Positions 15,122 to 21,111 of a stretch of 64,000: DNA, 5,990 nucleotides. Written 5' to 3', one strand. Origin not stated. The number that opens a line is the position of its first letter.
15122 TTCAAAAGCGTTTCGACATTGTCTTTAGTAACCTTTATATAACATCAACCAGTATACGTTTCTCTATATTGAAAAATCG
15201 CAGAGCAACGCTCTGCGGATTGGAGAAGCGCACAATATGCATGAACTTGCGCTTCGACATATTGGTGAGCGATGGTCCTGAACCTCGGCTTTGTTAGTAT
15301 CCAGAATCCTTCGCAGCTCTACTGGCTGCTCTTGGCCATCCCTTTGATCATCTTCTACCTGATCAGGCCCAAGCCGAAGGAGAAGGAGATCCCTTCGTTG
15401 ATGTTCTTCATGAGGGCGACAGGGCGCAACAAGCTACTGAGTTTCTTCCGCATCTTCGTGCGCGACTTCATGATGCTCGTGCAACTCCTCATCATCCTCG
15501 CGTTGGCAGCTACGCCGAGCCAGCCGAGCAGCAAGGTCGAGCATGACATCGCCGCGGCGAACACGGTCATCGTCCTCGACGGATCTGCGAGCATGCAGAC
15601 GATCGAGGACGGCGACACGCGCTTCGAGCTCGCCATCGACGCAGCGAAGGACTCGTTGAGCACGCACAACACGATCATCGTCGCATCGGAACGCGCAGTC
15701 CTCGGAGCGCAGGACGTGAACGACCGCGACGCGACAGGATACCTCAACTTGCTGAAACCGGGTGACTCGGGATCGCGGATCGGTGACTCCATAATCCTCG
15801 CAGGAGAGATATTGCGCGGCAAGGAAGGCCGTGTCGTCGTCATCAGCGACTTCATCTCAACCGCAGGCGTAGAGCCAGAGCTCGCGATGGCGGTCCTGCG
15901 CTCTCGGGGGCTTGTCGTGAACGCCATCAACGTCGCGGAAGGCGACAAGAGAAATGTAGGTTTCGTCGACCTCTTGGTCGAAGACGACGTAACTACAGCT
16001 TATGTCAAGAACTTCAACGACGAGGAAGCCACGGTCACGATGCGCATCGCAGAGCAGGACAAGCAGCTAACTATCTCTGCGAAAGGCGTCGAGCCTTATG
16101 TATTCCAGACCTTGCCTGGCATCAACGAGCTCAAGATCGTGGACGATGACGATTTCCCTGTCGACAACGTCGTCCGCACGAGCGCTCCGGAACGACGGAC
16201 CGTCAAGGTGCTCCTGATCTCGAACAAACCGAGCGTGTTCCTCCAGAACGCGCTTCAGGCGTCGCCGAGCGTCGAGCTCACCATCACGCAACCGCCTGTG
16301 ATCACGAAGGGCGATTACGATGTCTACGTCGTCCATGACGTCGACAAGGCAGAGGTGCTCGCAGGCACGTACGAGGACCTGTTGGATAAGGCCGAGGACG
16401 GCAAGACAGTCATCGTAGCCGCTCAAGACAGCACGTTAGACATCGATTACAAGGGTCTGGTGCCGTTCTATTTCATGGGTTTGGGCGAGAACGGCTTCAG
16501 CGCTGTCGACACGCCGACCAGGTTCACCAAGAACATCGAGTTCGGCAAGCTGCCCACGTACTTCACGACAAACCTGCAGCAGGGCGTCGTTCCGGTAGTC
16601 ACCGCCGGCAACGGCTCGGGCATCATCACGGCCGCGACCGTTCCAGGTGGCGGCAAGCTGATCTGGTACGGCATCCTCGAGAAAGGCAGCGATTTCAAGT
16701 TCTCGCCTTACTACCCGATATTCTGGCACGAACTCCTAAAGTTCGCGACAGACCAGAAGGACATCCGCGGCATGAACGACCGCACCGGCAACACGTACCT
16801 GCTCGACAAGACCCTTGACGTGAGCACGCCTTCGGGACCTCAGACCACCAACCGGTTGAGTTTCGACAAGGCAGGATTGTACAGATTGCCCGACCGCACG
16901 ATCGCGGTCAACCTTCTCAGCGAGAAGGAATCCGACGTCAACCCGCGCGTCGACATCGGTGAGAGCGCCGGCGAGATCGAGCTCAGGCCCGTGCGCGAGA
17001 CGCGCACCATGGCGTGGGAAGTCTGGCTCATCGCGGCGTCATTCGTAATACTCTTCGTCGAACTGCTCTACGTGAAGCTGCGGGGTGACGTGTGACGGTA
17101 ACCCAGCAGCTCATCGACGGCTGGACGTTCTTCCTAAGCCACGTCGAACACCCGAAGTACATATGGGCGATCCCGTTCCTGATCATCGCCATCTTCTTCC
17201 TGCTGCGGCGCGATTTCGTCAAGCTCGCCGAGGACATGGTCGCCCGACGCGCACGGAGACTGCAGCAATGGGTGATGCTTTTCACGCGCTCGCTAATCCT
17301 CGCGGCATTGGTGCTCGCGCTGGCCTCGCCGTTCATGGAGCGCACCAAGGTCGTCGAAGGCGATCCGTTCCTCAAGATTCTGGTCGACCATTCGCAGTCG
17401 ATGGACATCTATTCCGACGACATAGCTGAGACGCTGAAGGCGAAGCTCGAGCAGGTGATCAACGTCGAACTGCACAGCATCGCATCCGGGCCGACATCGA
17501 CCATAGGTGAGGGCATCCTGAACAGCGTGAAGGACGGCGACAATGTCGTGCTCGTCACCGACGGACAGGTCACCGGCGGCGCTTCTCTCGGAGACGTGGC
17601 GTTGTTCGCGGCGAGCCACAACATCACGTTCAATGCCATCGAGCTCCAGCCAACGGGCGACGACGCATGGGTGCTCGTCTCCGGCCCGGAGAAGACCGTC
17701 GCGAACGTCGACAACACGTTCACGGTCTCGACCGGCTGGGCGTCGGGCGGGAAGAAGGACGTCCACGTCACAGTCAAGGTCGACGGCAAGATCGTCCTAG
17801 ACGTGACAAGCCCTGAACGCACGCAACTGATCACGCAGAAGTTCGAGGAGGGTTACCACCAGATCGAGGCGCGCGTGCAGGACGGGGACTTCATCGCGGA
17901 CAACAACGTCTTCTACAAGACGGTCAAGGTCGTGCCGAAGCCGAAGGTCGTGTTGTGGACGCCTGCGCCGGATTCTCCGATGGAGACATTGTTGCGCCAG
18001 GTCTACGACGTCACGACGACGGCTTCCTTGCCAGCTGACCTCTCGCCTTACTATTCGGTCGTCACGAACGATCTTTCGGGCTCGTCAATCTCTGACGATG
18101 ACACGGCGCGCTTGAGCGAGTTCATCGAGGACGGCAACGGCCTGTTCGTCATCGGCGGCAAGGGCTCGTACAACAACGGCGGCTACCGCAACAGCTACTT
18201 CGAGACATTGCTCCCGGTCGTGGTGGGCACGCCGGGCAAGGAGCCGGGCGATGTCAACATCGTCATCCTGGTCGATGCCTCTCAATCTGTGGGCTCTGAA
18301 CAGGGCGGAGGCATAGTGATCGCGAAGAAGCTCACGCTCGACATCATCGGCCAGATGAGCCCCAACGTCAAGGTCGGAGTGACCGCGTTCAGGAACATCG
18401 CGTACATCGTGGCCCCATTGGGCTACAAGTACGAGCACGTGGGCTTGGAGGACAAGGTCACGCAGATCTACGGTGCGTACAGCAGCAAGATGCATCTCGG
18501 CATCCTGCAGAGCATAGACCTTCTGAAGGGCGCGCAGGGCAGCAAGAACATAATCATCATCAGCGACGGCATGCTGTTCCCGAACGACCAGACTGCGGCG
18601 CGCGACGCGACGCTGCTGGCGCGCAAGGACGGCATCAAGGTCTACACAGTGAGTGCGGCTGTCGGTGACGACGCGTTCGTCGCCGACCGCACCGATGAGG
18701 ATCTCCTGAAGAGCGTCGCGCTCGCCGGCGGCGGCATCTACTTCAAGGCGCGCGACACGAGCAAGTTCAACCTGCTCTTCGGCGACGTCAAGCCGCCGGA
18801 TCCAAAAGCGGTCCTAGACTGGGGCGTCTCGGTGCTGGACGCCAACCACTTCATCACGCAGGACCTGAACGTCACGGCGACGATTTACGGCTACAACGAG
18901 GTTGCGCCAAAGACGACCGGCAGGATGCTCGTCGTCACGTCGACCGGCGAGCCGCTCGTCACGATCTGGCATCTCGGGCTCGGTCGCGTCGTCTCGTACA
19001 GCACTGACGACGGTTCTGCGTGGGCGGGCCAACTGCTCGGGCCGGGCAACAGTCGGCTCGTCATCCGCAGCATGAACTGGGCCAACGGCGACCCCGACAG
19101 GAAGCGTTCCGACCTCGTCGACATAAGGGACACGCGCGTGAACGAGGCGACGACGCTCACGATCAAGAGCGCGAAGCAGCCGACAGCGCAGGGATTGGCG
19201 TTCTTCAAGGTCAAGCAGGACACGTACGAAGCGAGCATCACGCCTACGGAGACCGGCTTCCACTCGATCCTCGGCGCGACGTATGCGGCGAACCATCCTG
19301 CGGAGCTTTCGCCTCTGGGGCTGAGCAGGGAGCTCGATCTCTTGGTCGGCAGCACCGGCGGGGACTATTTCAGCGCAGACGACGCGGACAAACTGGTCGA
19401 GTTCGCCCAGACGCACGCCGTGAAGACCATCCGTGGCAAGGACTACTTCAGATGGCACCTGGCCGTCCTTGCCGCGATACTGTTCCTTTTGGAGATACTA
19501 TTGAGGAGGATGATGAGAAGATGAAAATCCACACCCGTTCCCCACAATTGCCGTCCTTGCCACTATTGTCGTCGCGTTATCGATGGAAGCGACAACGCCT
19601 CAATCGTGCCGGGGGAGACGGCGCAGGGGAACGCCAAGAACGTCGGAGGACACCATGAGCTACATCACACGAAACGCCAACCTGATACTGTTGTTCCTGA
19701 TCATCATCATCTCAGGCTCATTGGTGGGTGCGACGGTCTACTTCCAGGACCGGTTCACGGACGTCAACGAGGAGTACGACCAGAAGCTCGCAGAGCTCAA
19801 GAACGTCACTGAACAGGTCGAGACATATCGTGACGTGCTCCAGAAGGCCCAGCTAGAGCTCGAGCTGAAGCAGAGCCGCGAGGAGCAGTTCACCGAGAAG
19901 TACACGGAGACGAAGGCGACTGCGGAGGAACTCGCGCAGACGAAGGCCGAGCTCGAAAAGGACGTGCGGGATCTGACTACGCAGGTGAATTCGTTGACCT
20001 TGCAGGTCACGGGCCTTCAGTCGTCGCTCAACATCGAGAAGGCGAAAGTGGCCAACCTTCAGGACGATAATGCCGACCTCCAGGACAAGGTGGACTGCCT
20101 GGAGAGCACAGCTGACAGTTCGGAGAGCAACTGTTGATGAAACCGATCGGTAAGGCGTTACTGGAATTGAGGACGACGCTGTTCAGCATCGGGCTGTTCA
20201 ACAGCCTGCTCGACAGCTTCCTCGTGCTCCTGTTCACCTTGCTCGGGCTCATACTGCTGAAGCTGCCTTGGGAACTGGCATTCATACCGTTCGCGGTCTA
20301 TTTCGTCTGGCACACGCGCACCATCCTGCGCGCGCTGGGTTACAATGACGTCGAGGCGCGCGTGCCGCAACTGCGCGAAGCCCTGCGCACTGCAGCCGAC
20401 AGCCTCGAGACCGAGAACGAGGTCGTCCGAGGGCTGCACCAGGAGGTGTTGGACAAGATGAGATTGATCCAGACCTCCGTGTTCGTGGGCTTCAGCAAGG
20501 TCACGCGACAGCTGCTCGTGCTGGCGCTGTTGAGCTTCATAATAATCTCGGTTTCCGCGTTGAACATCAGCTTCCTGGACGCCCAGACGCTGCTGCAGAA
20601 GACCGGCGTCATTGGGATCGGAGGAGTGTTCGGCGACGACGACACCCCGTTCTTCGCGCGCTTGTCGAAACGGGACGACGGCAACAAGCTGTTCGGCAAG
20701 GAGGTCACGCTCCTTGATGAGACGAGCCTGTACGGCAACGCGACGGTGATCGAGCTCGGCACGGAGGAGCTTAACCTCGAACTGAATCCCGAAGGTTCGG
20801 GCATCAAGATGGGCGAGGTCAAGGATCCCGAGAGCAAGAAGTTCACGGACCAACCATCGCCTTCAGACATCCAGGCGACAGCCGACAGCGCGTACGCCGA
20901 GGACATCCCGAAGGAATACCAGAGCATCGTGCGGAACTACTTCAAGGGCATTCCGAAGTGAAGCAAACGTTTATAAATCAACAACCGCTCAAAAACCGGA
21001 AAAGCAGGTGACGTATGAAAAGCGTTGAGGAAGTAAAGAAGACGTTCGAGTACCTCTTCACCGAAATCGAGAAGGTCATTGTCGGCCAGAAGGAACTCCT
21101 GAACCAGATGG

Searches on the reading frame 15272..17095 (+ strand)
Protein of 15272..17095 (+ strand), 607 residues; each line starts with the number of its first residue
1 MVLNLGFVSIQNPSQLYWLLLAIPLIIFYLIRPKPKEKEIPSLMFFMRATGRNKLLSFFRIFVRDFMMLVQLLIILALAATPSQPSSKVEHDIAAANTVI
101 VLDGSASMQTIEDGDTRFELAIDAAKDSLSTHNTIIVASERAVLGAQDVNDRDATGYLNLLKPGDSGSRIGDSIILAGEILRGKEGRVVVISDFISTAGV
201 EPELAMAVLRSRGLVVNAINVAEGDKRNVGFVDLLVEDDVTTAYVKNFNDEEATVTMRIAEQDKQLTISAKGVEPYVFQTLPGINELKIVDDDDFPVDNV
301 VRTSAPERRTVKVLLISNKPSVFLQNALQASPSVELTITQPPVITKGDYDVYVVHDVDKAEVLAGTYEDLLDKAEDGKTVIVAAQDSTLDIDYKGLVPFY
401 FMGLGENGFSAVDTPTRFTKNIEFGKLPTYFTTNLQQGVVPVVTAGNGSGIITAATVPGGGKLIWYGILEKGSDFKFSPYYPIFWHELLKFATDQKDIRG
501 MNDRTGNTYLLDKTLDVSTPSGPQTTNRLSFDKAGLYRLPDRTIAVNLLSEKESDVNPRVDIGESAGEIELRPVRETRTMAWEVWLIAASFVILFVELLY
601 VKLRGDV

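Call 9: search_protein_families(library=pfam, proteins=[window:15272-17095:+], max_evalue=0.001)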
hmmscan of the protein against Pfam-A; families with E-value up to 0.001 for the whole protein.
window:15272-17095:+ (607 aa): 5 families
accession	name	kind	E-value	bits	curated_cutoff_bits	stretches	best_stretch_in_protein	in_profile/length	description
PF24157.1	DUF7408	-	7.9e-39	133.9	27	1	312-486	1-172/174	Domain of unknown function (DUF7408)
PF24156.1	DUF7407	-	1.2e-09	38.8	28.2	1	229-301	1-73/74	Domain of unknown function (DUF7407)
PF24155.1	DUF7406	-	3.7e-08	33.6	28.4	1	500-545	6-51/52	Domain of unknown function (DUF7406)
PF07584.16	BatA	-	4.4e-08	33.9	25.9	1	11-81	5-73/77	Aerotolerance regulator N-terminal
PF13519.12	VWA_2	-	1.1e-05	26.4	27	1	98-194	1-106/107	von Willebrand factor type A domain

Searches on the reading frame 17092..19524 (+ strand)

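Call 9: search_protein_families(library=pfam, proteins=[window:17092-19524:+], max_evalue=0.001)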
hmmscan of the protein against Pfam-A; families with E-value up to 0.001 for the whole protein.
window:17092-19524:+ (810 aa): 4 families
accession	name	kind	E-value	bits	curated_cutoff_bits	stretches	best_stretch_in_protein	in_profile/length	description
PF00092.34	VWA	-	2.5e-12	47.8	23.8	1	389-560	1-169/174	von Willebrand factor type A domain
PF24157.1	DUF7408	-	1.4e-08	35.3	27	0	539-638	59-154/174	Domain of unknown function (DUF7408)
PF13519.12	VWA_2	-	3.7e-08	34.4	27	1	390-493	1-106/107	von Willebrand factor type A domain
PF07090.17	GATase1_like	-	6.1e-05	23.1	27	0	580-645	157-224/247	Putative glutamine amidotransferase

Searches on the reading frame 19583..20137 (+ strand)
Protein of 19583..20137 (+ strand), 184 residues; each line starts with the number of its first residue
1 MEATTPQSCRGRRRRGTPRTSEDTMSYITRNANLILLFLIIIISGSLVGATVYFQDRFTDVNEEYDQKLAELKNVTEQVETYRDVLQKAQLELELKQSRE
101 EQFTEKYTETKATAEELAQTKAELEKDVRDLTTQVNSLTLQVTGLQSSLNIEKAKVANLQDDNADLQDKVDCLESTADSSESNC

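Call 69: search_protein_families(library=pfam, proteins=[window:19583-20137:+], max_evalue=0.001)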
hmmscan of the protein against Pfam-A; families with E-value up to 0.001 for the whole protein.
window:19583-20137:+ (184 aa): 2 families
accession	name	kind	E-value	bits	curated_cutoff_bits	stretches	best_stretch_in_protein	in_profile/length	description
PF10473.14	CENP-F_leu_zip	-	0.00064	20.2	34.5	0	66-175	6-115/140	Leucine-rich repeats of kinetochore protein Cenp-F/LEK1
PF06103.16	DUF948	-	0.00091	19.8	37.2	0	109-173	23-87/89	Bacterial protein of unknown function (DUF948)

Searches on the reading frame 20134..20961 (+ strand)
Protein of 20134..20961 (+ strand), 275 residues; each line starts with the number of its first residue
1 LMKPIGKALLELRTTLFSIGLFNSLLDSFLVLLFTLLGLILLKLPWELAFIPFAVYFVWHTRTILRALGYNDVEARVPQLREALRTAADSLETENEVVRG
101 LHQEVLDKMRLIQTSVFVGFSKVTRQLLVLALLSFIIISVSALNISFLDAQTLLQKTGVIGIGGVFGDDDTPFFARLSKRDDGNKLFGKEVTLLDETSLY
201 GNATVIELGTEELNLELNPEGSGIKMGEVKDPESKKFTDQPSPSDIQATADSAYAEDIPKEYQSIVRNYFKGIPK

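Call 69: search_protein_families(library=pfam, proteins=[window:20134-20961:+], max_evalue=0.001)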
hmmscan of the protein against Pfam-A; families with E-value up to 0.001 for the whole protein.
window:20134-20961:+ (275 aa): 1 family
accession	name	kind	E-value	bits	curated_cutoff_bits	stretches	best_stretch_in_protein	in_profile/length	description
PF24334.1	DUF7502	-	6.1e-19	68.9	27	1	51-271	79-277/281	Family of unknown function (DUF7502)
